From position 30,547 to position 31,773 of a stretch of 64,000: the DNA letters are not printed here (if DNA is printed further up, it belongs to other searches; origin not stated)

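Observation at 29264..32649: Stand-alone NurA-like/HerA-like operon with two similarly built winged-helix partners, not linked to Mre11-Rad50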

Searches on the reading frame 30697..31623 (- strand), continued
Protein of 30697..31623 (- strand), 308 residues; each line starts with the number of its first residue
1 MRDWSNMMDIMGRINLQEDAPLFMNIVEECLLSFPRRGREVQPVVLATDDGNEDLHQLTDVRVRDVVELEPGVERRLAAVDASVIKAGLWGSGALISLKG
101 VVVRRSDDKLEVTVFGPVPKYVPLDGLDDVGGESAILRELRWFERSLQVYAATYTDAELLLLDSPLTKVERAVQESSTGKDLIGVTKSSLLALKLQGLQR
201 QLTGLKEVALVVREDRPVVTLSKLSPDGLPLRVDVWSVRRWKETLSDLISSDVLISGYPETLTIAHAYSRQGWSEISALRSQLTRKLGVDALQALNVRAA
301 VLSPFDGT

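Call 50: list_cluster_members(proteins=[P0011, P0015, P0020, P0024, P0025, P0038, P0055, P0059, P0088, P0115])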
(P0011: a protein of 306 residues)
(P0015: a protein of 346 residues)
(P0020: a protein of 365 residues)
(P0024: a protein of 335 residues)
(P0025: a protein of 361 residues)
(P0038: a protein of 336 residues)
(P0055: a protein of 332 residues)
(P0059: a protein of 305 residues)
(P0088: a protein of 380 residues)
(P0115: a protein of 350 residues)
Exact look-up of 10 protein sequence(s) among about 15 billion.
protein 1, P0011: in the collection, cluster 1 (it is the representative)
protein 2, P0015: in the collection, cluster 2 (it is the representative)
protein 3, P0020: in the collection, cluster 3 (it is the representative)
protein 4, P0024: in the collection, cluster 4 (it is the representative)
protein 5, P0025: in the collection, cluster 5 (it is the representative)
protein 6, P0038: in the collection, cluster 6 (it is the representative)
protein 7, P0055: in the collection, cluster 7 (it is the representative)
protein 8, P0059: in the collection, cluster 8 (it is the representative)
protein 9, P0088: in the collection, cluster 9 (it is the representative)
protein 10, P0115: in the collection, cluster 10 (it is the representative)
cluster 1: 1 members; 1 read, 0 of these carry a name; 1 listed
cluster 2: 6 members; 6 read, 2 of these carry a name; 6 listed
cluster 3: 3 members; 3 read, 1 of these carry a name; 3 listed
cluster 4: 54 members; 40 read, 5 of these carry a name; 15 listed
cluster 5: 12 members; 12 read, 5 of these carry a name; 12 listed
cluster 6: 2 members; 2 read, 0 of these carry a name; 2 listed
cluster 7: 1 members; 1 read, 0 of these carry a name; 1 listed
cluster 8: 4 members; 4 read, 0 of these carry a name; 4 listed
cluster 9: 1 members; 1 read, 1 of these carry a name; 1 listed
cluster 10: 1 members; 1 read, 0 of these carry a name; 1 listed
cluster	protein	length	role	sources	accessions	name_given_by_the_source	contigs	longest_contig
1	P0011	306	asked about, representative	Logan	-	-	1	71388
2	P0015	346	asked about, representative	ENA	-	-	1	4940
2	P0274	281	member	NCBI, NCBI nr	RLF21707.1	MAG: hypothetical protein DRJ68_02835 [Thermoprotei archaeon]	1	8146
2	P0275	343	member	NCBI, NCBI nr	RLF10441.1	MAG: hypothetical protein DRJ62_05115 [Thermoprotei archaeon]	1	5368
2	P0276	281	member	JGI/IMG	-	-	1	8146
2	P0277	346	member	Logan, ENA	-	-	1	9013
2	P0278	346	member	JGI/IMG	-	-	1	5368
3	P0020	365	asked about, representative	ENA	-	-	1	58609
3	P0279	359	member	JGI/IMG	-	hypothetical protein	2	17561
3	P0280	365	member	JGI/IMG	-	-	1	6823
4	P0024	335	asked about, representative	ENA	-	-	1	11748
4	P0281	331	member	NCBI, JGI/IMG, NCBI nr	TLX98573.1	MAG: hypothetical protein E6K90_09355 [Thaumarchaeota archaeon] | MAG: hypothetical protein E6K90_09355 [Nitrososphaerota archaeon]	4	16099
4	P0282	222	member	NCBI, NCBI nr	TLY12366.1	MAG: hypothetical protein E6K84_06790 [Thaumarchaeota archaeon] | MAG: hypothetical protein E6K84_06790 [Nitrososphaerota archaeon]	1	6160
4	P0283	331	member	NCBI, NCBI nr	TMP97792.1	MAG: hypothetical protein E6K99_08545 [Thaumarchaeota archaeon] | MAG: hypothetical protein E6K99_08545 [Nitrososphaerota archaeon]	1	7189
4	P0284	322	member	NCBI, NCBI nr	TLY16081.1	MAG: hypothetical protein E6K86_05090 [Thaumarchaeota archaeon] | MAG: hypothetical protein E6K86_05090 [Nitrososphaerota archaeon]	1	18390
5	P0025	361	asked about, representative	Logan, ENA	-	-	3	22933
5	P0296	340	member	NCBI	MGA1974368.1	MAG: DNA double-strand break repair nuclease NurA [Conexivisphaerales archaeon]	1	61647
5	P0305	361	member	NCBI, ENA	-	-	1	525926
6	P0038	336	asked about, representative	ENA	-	-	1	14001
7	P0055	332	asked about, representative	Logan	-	-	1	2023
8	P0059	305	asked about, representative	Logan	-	-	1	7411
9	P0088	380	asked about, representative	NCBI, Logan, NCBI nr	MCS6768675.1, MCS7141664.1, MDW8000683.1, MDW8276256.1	MAG: DNA double-strand break repair nuclease NurA [Candidatus Nitrosocaldus sp.] | DNA double-strand break repair nuclease NurA [Candidatus Nitrosocaldus sp.]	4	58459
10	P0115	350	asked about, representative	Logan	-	-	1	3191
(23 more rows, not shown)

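Call 51: find_encoding_contigs(protein=P0088, flank=10000, max_places=2)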
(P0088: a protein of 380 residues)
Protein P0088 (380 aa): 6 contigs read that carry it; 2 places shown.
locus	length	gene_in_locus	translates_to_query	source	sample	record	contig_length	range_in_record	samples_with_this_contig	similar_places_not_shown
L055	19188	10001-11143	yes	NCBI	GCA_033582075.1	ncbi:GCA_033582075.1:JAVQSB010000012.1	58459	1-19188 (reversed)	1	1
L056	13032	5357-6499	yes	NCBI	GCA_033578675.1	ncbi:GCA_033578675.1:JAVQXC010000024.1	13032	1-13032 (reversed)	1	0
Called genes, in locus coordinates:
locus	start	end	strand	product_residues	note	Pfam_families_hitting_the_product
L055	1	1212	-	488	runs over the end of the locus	PF00278:Orn_DAP_Arg_deC (weak), PF02784:Orn_Arg_deC_N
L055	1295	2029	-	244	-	PF03947:Ribosomal_L2_C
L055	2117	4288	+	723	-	PF02359:CDC48_N, PF02933:CDC48_2, PF05496:RuvB_N, PF13191:AAA_16 (weak), PF00004:AAA, PF17862:AAA_lid_3, PF00004:AAA, PF17862:AAA_lid_3, +27 more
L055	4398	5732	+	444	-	PF18195:GatD_N, PF00710:Asparaginase, PF17763:Asparaginase_C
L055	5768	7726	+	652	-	PF02934:GatB_N, PF02938:GAD, PF02637:GatB_Yqey, PF09424:YqeY (weak)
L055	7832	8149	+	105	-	-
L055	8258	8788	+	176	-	-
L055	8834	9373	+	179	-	PF12802:MarR_2 (weak)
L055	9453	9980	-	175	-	-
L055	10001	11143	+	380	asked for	PF09376:NurA (weak)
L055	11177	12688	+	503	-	PF01935:DUF87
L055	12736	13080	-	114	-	PF00543:P-II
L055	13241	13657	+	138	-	PF00903:Glyoxalase, PF12681:Glyoxalase_2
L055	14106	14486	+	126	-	-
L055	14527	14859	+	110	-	-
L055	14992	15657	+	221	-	PF22167:PH0730-like_N (weak), PF14544:DUF4443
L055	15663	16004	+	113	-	-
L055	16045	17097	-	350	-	PF01008:IF-2B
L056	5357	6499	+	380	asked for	PF09376:NurA (weak)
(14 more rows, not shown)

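Call 52: find_encoding_contigs(protein=P0305, flank=10000, max_places=2)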
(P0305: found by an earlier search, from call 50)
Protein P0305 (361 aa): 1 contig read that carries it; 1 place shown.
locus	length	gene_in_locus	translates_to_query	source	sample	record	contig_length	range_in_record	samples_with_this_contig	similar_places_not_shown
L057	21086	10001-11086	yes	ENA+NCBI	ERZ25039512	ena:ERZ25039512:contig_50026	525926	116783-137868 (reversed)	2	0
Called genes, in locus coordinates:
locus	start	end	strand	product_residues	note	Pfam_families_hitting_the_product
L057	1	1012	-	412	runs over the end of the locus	PF01073:3Beta_HSD (weak), PF01370:Epimerase, PF02719:Polysacc_synt_2, PF04321:RmlD_sub_bind (weak), PF07993:NAD_binding_4, PF16363:GDP_Man_Dehyd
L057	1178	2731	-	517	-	PF01943:Polysacc_synt, PF03023:MurJ, PF13440:Polysacc_synt_3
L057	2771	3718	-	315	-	PF00106:adh_short (faint), PF01073:3Beta_HSD, PF01370:Epimerase, PF02719:Polysacc_synt_2, PF04321:RmlD_sub_bind, PF13460:NAD_binding_10, PF16363:GDP_Man_Dehyd, PF07993:NAD_binding_4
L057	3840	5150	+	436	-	PF18195:GatD_N, PF00710:Asparaginase, PF17763:Asparaginase_C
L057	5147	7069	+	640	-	PF02934:GatB_N, PF02938:GAD (weak), PF02637:GatB_Yqey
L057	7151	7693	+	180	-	-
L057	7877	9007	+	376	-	PF07282:Cas12f1-like_TNB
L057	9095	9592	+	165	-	-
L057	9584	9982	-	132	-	-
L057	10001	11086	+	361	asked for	PF09376:NurA (faint)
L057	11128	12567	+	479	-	PF01935:DUF87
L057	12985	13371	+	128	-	-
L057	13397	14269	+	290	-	PF01940:DUF92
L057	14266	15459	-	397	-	PF01566:Nramp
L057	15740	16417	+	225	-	PF13560:HTH_31 (weak)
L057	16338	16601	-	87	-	-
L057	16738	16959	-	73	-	-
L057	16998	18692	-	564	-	PF03129:HGTP_anticodon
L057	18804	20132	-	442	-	PF02492:cobW (faint)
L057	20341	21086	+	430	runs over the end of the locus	PF02788:RuBisCO_large_N, PF00016:RuBisCO_large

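Call 66: search_protein_families(library=ncbifam, proteins=[P0088, P0296, L055:11177-12688:+, L057:11128-12567:+], max_evalue=0.01)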
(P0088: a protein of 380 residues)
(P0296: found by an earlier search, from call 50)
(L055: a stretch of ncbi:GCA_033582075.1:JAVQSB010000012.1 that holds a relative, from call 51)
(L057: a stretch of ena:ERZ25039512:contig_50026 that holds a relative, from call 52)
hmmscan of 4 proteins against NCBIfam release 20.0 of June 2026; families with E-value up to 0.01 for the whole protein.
P0088 (380 aa): 0 families

P0296 (340 aa): 0 families

L055:11177-12688:+ (503 aa): 8 families
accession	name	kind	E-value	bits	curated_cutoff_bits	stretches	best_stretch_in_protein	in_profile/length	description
NF042943.1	HerA_antiphage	equivalog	1.7e-11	43.4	800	1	361-476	428-553/566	anti-phage-associated helicase HerA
NF053655.1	CedD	equivalog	3.5e-08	32.6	600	1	157-416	212-471/527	DNA-translocating ATPase CedD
NF040937.1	HerA_Thermprot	equivalog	8.1e-07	27.8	800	1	361-476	344-465/487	DNA double-strand break repair helicase HerA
NF042944.1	HerA_antiphage_2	equivalog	0.0011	17.8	850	1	384-471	455-541/576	anti-phage-associated helicase HerA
TIGR03420.1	DnaA_homol_Hda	equivalog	0.0017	17.9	194.8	1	166-205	37-76/226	DnaA regulatory inactivator Hda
NF045975.1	VirB4_plasma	equivalog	0.0017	16.2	590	1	171-217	519-565/894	Mbov_0397 family ICE element conjugal transfer ATPase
NF047389.1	ATPase_Sll1717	subfamily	0.003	16.7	75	1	162-201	24-59/454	P-loop ATPase, Sll1717 family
NF045971.1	conju_CD1110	equivalog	0.0042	15.4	325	0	156-216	404-465/752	VirB4-like conjugal transfer ATPase, CD1110 family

L057:11128-12567:+ (479 aa): 4 families
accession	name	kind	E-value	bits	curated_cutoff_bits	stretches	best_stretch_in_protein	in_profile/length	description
NF042943.1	HerA_antiphage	equivalog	9.3e-12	44.3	800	1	339-452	429-552/566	anti-phage-associated helicase HerA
NF053655.1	CedD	equivalog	1.9e-06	26.9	600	1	133-407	213-485/527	DNA-translocating ATPase CedD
NF040937.1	HerA_Thermprot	equivalog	2.1e-05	23.1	800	0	341-450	347-462/487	DNA double-strand break repair helicase HerA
NF040819.1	helicase_HerA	equivalog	0.0014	17.2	970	0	333-451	392-516/561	DNA double-strand break repair helicase HerA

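Call 80: find_related_loci(query=A3, collection=viral_contigs, flank=5000)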
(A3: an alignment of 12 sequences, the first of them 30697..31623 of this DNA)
Query A3 (308 aa) in viral_contigs; peptide patterns used: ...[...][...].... (x = any residue, [..] = any of these).
16 stretches matched a pattern, but none encodes a relative of the query by tblastn (E <= 1e-3).

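Call 82: search_dna_similar(query=window:30697-31623:-, collection=phages, mode=protein, max_evalue=0.001, max_rows=10)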
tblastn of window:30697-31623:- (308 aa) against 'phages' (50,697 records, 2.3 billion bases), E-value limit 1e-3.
No match.

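Call 87: search_protein_families(library=pfam, proteins=[L022:9574-10311:+, L022:10308-11417:-, L009:10182-10841:+, L009:10838-11785:+, L009:11782-12243:+, L019:6335-6811:+, L055:8258-8788:+, L055:9453-9980:-], max_evalue=0.01)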
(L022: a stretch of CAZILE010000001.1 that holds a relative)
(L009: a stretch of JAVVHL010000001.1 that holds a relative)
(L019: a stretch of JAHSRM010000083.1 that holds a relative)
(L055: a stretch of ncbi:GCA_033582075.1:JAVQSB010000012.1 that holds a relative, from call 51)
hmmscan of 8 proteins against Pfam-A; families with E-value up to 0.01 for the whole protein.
L022:9574-10311:+ (245 aa): 10 families
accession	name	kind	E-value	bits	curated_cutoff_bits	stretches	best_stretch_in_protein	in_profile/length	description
PF01978.25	TrmB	-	0.00032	20.9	25.6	1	194-242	6-53/68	Sugar-specific transcriptional regulator TrmB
PF05158.18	RNA_pol_Rpc34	-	0.00056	19.9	28.4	1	192-242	80-131/332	RNA polymerase Rpc34 subunit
PF13412.12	HTH_24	-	0.0019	18.2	21.9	1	218-242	24-48/48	Winged helix-turn-helix DNA-binding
PF13730.12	HTH_36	-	0.003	17.8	25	0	213-241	27-55/55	Helix-turn-helix domain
PF08784.17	RPA_C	-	0.0036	18.5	22.6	0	177-241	32-99/106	Replication protein A C terminal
PF17279.8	DUF5344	-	0.0037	18.2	27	1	14-69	30-85/87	Family of unknown function (DUF5344)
PF08988.15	T3SS_needle_E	-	0.0044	17.7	22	0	13-49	10-49/67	Type III secretion system, cytoplasmic E component of needle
PF03357.26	Snf7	-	0.0054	16.8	27.3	1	29-109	3-83/171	Snf7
PF04108.17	ATG17_like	-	0.0065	16.4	43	0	12-182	108-226/355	Autophagy protein ATG17-like domain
PF25212.1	HVO_A0114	-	0.0072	16.5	27.6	0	212-243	37-68/84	HVO_A0114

L022:10308-11417:- (369 aa): 20 families
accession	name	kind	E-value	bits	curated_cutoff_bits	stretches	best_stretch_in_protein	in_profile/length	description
PF00004.35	AAA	-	2.2e-35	122.4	21.2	1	135-268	1-130/131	ATPase family associated with various cellular activities (AAA)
PF17862.7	AAA_lid_3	-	7e-08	32.3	27.2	1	291-316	1-26/45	AAA+ lid domain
PF04212.24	MIT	-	1.7e-06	28.4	30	1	8-70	4-66/66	MIT (microtubule interacting and transport) domain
PF05496.18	RuvB_N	-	2.2e-05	24.7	27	1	135-214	36-102/159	Holliday junction DNA helicase RuvB P-loop domain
PF07728.20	AAA_5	-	2.9e-05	24.5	22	1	135-261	2-139/139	AAA domain (dynein-related subfamily)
PF13401.12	AAA_22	-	3.3e-05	24.7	27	1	135-167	8-43/130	AAA domain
PF07724.20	AAA_2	-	0.00018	22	27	1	135-207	6-87/166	AAA domain (Cdc48 subfamily)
PF09336.16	Vps4_C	-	0.00019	21.8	21.3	1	331-367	26-61/61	Vps4 C terminal oligomerisation domain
PF06068.19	TIP49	-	0.00022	20.9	23.8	1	102-177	25-97/347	TIP49 P-loop domain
PF13191.12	AAA_16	-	0.00048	21.1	32.6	0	132-157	24-49/167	AAA ATPase domain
PF13173.12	AAA_14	-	0.0009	19.7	27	1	135-241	5-93/129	AAA domain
PF01637.24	ATPase_2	-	0.001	19.3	33.2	0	186-287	101-199/225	ATPase domain predominantly from Archaea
PF24883.2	NPHP3_N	-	0.0017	19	24.8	0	136-157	26-47/164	Nephrocystin 3, N-terminal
PF13671.12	AAA_33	-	0.0036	18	27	0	135-181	2-46/143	AAA domain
PF13481.12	AAA_25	-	0.004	17.2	27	0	135-153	36-54/195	AAA domain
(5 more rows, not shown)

L009:10182-10841:+ (219 aa): 2 families
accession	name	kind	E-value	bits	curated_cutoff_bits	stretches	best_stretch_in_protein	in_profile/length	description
PF22175.2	Ogg-HhH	-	3.1e-55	186.8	27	1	26-199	1-172/173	8-oxoguanine DNA glycosylase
PF00730.31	HhH-GPD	-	0.00025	21.8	26.2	1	52-178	4-96/108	HhH-GPD superfamily base excision DNA repair protein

L009:10838-11785:+ (315 aa): 3 families
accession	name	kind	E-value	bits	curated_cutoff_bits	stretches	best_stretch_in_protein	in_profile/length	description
PF01189.24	Methyltr_RsmB-F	-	5.7e-49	166.9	27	1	104-309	3-198/199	16S rRNA methyltransferase RsmB/F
PF17125.10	Methyltr_RsmF_N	-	3.1e-11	44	34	1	11-96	6-86/86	N-terminal domain of 16S rRNA methyltransferase RsmF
PF22458.1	RsmF-B_ferredox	-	0.0003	21.3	27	1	14-69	10-64/74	Methyltr_RsmF/B-like, ferredoxin-like domain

L009:11782-12243:+ (153 aa): 1 family
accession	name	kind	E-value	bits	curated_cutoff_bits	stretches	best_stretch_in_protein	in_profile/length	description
PF13636.12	Methyltranf_PUA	-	0.00017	22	27.6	1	98-149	2-48/49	RNA-binding PUA-like domain of methyltransferase RsmF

L019:6335-6811:+ (158 aa): 12 families
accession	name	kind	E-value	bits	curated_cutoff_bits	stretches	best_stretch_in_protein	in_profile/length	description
PF13412.12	HTH_24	-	4.3e-05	23.5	21.9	1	101-136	12-47/48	Winged helix-turn-helix DNA-binding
PF13545.12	HTH_Crp_2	-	0.00013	22.3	27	1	106-138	22-55/70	Crp-like helix-turn-helix domain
PF12840.13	HTH_20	-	0.00014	22.2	27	1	86-137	9-49/51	Helix-turn-helix domain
PF01022.26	HTH_5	-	0.00061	20.1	22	1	101-136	10-45/47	Bacterial regulatory protein, arsR family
PF12802.13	MarR_2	-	0.00063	20.3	27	1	105-139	18-53/61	MarR family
PF08281.18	Sigma70_r4_2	-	0.00084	19.4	25.7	1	106-132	26-52/54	Sigma-70, region 4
PF08279.18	HTH_11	-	0.00096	19.4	25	1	103-138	11-47/55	HTH domain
PF01978.25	TrmB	-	0.0012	19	25.6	1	100-142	16-58/68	Sugar-specific transcriptional regulator TrmB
PF07848.18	PaaX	-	0.0014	19.3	24.8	1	92-142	11-59/70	PaaX-like protein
PF18947.5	HAMP_2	-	0.0031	17.9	24.3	1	22-50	2-30/67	HAMP domain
PF21476.4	PF0610-like_N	-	0.0067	17.1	33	0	101-128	9-36/50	PF0610-like, N-terminal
PF21715.3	CggR_N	-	0.0093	16.1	30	0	111-143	22-54/71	CggR N-terminal DNA binding domain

L055:8258-8788:+ (176 aa): 0 families

L055:9453-9980:- (175 aa): 0 families

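Call 94: list_cluster_members(proteins=[P0028, P0032, P0047, P0068, P0075, P0110, P0130, P0138, P0143, P0127])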
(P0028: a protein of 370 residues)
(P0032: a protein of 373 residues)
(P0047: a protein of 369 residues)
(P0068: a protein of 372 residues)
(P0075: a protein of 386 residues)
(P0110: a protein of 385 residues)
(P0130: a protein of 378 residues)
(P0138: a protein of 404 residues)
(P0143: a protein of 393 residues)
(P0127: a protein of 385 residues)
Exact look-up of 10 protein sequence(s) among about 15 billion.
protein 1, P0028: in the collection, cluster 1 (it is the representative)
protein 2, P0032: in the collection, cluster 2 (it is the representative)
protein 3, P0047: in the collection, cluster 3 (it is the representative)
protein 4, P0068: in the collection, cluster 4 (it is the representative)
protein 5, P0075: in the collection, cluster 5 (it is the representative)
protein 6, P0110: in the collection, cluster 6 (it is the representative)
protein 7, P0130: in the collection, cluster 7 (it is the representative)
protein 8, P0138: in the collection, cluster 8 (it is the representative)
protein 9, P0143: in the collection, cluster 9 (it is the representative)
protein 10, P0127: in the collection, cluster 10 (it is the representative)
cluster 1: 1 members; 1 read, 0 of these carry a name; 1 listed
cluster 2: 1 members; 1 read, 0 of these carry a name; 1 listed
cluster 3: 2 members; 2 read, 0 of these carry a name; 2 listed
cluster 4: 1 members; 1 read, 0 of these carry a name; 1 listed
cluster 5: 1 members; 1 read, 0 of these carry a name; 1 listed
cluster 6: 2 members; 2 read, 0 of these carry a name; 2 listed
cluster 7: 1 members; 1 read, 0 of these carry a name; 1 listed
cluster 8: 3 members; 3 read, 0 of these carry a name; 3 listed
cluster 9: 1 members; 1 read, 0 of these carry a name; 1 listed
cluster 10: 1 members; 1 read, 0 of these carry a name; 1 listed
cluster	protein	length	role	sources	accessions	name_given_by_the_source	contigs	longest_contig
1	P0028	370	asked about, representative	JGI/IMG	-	-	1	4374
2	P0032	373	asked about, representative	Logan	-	-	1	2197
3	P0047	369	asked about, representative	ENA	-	-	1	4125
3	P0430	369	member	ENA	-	-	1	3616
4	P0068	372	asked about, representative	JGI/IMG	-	-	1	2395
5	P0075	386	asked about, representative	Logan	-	-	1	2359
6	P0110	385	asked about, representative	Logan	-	-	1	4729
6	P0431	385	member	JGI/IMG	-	-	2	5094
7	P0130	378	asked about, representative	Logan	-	-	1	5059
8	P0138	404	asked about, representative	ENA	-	-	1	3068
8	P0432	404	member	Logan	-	-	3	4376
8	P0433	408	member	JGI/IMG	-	-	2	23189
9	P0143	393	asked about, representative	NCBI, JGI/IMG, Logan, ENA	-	-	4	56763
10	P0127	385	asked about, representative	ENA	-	-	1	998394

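Call 99: search_protein_families(library=phrogs, proteins=[window:30697-31623:-], max_evalue=0.01)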
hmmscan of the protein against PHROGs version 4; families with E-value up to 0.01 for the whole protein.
window:30697-31623:- (308 aa): 0 families
